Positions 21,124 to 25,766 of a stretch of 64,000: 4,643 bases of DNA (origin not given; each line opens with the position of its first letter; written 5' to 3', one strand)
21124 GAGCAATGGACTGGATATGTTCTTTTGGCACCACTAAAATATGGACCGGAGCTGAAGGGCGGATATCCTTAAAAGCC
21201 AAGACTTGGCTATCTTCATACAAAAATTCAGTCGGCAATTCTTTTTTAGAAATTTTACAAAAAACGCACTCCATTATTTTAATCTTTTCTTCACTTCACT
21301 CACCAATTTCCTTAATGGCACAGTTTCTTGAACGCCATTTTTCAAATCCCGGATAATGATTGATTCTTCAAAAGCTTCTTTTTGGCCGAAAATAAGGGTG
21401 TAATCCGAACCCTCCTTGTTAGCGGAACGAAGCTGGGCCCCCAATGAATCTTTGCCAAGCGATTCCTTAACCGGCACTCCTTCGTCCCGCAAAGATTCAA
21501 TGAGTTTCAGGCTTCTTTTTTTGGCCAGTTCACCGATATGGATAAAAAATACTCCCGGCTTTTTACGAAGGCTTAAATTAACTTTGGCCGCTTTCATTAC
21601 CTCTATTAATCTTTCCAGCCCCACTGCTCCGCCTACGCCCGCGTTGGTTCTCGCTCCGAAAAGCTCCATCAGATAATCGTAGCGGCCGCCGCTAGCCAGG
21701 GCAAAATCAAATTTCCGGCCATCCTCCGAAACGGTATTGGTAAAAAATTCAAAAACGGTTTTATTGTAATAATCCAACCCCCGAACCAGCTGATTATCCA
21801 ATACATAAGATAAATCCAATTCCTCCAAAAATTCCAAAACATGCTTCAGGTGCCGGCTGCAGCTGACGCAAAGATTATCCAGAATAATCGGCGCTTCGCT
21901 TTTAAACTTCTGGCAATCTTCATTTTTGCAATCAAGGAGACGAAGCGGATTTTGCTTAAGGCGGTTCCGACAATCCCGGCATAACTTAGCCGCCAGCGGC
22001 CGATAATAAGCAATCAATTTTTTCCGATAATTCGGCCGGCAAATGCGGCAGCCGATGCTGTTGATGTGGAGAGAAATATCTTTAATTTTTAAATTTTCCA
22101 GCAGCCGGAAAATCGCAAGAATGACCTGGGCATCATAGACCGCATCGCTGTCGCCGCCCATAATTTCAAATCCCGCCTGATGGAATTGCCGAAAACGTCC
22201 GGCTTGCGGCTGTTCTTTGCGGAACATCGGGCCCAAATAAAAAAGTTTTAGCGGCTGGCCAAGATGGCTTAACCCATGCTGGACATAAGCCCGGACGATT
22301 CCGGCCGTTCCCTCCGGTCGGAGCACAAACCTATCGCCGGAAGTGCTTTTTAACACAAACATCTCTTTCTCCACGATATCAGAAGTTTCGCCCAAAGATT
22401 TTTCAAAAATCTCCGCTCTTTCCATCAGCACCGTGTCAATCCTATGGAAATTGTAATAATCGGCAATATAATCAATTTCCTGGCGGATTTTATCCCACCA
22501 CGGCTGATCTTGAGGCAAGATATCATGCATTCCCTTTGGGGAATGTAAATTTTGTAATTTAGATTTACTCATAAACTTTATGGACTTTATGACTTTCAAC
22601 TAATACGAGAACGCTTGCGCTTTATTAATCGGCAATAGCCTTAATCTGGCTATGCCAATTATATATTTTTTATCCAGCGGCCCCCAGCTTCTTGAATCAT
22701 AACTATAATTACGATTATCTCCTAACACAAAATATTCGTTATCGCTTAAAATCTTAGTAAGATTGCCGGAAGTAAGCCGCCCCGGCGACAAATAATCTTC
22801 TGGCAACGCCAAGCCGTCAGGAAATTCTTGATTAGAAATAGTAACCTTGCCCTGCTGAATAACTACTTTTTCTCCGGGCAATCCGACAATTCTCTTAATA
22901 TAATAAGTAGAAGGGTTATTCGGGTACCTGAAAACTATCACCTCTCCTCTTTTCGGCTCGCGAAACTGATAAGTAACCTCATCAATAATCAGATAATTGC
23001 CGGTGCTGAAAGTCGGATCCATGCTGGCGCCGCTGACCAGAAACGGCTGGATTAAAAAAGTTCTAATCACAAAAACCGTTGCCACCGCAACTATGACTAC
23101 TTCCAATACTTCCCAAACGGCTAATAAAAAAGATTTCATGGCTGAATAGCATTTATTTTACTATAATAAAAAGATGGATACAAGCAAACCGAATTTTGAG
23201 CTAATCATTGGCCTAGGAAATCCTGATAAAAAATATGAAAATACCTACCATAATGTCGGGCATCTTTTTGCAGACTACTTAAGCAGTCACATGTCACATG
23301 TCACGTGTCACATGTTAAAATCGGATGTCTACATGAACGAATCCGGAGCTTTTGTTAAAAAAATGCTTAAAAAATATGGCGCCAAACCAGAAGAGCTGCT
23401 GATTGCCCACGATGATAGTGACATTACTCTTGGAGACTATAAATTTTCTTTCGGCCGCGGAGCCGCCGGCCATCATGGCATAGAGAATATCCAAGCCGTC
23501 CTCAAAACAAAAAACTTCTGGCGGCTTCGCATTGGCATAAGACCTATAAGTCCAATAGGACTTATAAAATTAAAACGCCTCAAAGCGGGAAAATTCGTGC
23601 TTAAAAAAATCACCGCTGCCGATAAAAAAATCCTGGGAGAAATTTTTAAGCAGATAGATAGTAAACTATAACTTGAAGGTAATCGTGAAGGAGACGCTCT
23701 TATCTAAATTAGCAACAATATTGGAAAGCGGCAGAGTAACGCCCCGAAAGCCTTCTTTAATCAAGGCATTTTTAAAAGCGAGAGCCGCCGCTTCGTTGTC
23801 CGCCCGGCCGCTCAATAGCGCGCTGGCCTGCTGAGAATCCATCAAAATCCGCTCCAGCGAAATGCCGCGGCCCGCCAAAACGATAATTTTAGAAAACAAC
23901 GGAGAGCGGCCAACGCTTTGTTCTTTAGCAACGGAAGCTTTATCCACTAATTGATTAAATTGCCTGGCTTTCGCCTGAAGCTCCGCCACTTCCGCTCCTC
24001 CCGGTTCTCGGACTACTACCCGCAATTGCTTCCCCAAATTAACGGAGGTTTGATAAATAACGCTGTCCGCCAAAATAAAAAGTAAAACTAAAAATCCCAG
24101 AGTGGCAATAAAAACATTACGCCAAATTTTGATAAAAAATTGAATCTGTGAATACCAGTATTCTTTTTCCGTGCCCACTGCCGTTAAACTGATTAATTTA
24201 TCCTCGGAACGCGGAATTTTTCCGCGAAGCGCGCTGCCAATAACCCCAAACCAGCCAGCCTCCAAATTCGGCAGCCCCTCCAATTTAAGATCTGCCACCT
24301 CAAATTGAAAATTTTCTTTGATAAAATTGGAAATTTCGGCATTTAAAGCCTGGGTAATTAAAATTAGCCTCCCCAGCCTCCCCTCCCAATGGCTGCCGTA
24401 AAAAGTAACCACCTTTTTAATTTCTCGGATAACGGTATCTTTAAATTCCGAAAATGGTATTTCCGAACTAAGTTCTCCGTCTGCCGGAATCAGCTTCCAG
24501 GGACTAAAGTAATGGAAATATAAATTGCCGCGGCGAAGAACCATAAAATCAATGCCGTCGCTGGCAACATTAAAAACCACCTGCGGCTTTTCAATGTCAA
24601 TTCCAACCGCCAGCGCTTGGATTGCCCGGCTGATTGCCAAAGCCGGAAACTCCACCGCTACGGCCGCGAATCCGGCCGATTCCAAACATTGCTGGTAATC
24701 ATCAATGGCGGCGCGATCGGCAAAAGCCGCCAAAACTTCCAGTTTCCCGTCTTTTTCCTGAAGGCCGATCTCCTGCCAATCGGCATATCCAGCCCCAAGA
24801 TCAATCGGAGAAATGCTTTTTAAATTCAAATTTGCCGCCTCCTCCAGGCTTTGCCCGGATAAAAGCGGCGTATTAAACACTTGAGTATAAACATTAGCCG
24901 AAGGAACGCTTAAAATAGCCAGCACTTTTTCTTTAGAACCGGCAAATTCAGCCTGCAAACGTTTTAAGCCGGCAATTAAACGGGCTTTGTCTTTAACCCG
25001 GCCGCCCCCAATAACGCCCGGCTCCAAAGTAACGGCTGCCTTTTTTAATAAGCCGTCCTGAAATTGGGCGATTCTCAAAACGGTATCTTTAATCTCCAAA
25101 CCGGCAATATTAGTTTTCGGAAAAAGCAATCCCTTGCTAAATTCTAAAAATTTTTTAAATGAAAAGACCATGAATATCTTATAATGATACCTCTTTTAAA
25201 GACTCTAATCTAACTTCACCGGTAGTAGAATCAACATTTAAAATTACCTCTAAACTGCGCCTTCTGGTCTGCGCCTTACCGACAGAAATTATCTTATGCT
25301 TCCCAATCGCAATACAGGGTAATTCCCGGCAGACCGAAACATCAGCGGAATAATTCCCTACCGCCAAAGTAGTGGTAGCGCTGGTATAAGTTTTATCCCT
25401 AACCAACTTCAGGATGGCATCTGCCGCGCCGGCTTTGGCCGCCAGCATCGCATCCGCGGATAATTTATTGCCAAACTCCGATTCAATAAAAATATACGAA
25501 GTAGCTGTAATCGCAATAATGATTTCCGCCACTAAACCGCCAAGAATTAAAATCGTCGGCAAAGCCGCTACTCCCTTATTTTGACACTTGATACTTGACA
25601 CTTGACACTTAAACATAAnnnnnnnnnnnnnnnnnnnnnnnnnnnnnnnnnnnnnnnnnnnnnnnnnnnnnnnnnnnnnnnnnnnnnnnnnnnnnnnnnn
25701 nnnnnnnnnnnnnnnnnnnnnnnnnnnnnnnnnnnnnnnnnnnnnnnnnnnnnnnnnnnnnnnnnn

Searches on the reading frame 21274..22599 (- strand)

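Call 66: search_protein_families(library=pfam, proteins=[window:21274-22599:-], max_evalue=0.00001)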
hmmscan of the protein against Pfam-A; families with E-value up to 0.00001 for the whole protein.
window:21274-22599:- (441 aa): 3 families
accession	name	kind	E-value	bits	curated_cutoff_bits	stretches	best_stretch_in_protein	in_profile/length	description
PF13393.11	tRNA-synt_His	-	5.4e-36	124.8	25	1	23-331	1-308/308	Histidyl-tRNA synthetase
PF00587.30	tRNA-synt_2b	-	5.1e-14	53.2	29.3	1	83-334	3-174/179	tRNA synthetase class II core domain (G, H, P, S and T)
PF03129.25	HGTP_anticodon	-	1.6e-11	44.7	21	1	353-439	5-94/94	Anticodon binding domain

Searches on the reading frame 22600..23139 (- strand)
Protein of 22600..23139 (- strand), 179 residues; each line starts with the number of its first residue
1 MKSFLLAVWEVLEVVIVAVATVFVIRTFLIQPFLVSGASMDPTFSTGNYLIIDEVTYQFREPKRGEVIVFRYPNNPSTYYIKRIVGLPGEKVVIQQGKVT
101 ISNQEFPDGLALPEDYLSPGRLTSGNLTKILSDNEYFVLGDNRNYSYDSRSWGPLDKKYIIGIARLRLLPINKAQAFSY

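Call 66: search_protein_families(library=pfam, proteins=[window:22600-23139:-], max_evalue=0.00001)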
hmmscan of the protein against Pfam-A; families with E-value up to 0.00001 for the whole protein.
window:22600-23139:- (179 aa): 1 family
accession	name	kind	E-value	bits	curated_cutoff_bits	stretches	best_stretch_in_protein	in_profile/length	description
PF10502.14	Peptidase_S26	-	2.4e-45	155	22.9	1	9-168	2-167/168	Signal peptidase, peptidase S26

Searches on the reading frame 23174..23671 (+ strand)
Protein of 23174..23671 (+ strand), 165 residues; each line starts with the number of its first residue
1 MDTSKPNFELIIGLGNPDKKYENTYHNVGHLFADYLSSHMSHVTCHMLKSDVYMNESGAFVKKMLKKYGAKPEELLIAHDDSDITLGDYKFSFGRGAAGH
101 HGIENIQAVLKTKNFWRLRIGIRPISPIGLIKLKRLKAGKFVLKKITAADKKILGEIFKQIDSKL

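Call 66: search_protein_families(library=pfam, proteins=[window:23174-23671:+], max_evalue=0.00001)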
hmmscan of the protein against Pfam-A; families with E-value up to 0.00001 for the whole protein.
window:23174-23671:+ (165 aa): 1 family
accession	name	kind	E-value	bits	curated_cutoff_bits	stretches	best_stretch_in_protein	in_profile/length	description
PF01195.25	Pept_tRNA_hydro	-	4.2e-37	128.2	27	1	10-161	1-163/183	Peptidyl-tRNA hydrolase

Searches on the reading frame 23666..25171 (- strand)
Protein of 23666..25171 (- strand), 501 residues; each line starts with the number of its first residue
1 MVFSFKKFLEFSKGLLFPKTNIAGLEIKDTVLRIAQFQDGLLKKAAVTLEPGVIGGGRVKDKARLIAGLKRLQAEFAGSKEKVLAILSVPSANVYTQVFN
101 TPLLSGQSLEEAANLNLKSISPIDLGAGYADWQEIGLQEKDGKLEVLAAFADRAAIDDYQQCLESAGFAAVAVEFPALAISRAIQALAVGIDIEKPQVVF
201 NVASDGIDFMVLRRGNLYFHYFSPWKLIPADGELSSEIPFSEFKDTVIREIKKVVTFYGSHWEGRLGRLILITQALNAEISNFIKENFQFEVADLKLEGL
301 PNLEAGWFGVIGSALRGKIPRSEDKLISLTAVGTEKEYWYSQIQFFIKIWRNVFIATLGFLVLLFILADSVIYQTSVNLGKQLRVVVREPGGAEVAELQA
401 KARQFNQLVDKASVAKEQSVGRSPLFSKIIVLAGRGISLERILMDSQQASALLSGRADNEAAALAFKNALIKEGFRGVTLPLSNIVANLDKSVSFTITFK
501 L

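Call 4: search_protein_families(library=pfam, proteins=[window:23666-25171:-], max_evalue=0.01)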
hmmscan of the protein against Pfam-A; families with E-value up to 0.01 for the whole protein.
window:23666-25171:- (501 aa): 1 family
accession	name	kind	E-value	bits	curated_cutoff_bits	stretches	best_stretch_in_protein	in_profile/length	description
PF11104.14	PilM_2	-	6.2e-09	35.7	27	1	45-219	27-204/340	Type IV pilus assembly protein PilM;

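Call 10: search_protein_families(library=ncbifam, proteins=[window:23666-25171:-], max_evalue=0.01)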
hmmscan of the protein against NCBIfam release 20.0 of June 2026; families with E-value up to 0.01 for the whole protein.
window:23666-25171:- (501 aa): 1 family
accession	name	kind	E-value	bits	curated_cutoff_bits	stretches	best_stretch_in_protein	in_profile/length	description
TIGR01175.1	pilM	subfamily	1.8e-08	33.8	133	1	22-188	5-177/348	type IV pilus assembly protein PilM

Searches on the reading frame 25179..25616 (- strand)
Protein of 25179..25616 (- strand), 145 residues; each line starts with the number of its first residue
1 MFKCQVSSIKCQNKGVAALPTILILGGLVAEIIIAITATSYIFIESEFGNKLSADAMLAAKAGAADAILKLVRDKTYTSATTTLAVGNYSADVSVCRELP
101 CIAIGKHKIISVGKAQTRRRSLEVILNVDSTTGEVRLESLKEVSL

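Call 4: search_protein_families(library=pfam, proteins=[window:25179-25616:-], max_evalue=0.01)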
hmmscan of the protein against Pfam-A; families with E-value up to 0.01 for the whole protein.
window:25179-25616:- (145 aa): 0 families

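Call 10: search_protein_families(library=ncbifam, proteins=[window:25179-25616:-], max_evalue=0.01)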
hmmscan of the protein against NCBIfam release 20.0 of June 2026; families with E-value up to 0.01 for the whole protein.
window:25179-25616:- (145 aa): 0 families

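Call 46: search_protein_families(library=pfam, proteins=[window:25179-25616:-], max_evalue=1)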
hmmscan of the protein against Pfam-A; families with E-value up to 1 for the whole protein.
window:25179-25616:- (145 aa): 0 families
